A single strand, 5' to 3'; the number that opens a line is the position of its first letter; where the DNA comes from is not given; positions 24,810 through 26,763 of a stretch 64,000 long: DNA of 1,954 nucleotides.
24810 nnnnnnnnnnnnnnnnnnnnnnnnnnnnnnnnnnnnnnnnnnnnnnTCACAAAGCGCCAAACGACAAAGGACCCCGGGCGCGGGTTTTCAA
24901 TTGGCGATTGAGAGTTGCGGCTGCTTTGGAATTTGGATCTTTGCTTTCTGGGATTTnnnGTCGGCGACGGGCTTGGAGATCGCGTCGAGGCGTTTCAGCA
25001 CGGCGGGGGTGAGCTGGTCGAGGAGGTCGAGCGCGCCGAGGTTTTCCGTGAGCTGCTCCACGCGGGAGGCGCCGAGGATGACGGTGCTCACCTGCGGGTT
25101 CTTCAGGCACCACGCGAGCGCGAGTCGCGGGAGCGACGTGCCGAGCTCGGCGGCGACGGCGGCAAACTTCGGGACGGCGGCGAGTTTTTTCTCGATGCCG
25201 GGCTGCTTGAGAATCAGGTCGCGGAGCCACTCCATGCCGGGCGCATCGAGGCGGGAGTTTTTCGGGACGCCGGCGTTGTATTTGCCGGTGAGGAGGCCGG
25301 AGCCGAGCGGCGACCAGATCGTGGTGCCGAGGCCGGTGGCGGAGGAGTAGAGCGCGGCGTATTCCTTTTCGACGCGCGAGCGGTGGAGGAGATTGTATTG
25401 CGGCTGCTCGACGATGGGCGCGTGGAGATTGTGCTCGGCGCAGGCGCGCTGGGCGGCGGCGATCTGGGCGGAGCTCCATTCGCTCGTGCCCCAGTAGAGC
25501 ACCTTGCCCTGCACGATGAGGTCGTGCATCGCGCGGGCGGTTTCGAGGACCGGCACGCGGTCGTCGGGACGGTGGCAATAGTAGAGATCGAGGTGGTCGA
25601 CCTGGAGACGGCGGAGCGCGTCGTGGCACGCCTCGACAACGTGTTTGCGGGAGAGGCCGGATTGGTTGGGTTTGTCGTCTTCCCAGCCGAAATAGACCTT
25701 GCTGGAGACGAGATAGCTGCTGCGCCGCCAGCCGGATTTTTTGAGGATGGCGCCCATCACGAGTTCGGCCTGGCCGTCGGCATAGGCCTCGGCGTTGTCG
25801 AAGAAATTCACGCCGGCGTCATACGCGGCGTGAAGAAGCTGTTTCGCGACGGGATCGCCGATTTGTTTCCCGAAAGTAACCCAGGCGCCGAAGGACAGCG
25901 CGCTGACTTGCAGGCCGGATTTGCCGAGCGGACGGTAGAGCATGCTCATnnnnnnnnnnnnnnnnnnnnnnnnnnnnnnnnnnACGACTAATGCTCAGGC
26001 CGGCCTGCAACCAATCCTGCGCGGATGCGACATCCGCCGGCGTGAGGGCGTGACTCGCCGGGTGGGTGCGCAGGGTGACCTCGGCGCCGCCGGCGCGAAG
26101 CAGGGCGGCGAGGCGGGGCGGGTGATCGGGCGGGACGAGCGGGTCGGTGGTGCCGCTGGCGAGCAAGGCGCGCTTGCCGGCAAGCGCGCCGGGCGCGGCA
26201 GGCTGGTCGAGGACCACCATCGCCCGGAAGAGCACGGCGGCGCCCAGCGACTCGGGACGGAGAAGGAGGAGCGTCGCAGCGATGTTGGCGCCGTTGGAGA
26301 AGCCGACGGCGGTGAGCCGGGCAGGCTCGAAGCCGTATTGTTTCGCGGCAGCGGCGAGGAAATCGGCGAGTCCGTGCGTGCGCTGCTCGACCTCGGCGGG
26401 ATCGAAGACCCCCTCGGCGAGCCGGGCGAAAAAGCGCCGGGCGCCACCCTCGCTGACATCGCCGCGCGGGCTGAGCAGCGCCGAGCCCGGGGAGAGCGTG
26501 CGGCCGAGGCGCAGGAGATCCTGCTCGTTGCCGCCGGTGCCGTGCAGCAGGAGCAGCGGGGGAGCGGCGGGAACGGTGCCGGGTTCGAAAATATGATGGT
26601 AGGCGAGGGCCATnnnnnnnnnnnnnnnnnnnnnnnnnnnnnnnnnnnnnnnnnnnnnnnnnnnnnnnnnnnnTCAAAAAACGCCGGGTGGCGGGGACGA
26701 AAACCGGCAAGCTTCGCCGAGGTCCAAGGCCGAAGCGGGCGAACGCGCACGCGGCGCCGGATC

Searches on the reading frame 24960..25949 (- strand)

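Call 60: search_protein_families(library=pfam, proteins=[window:24960-25949:-], max_evalue=0.001)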
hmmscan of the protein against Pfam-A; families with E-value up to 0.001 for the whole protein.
window:24960-25949:- (330 aa): 1 family
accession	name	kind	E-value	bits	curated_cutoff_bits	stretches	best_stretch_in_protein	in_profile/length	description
PF00248.27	Aldo_ket_red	-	2.1e-70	237.5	24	1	18-325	2-290/291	Aldo/keto reductase family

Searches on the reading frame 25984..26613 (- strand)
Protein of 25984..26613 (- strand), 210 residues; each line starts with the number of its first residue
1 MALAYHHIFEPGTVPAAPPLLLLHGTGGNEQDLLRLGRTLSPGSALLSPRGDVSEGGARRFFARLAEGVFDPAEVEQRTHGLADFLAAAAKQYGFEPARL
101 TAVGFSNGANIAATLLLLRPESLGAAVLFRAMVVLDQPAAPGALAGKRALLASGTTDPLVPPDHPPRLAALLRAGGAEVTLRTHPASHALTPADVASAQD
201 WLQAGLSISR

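Call 60: search_protein_families(library=pfam, proteins=[window:25984-26613:-], max_evalue=0.001)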
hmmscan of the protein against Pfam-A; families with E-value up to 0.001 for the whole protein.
window:25984-26613:- (210 aa): 5 families
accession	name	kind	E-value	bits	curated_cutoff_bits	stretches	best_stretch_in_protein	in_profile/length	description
PF02230.22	Abhydrolase_2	-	9.7e-07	29.3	23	1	82-203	90-214/217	Phospholipase/Carboxylesterase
PF01738.24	DLH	-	1.2e-05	25.4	21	1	70-191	70-189/217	Dienelactone hydrolase family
PF00561.26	Abhydrolase_1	-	2.2e-05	24.7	25.8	0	78-131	51-102/245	alpha/beta hydrolase fold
PF00326.27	Peptidase_S9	-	4.5e-05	23.5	22.6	0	147-187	145-185/213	Prolyl oligopeptidase family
PF20434.5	BD-FAE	-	0.00056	19.9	26.8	0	83-115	74-106/215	BD-FAE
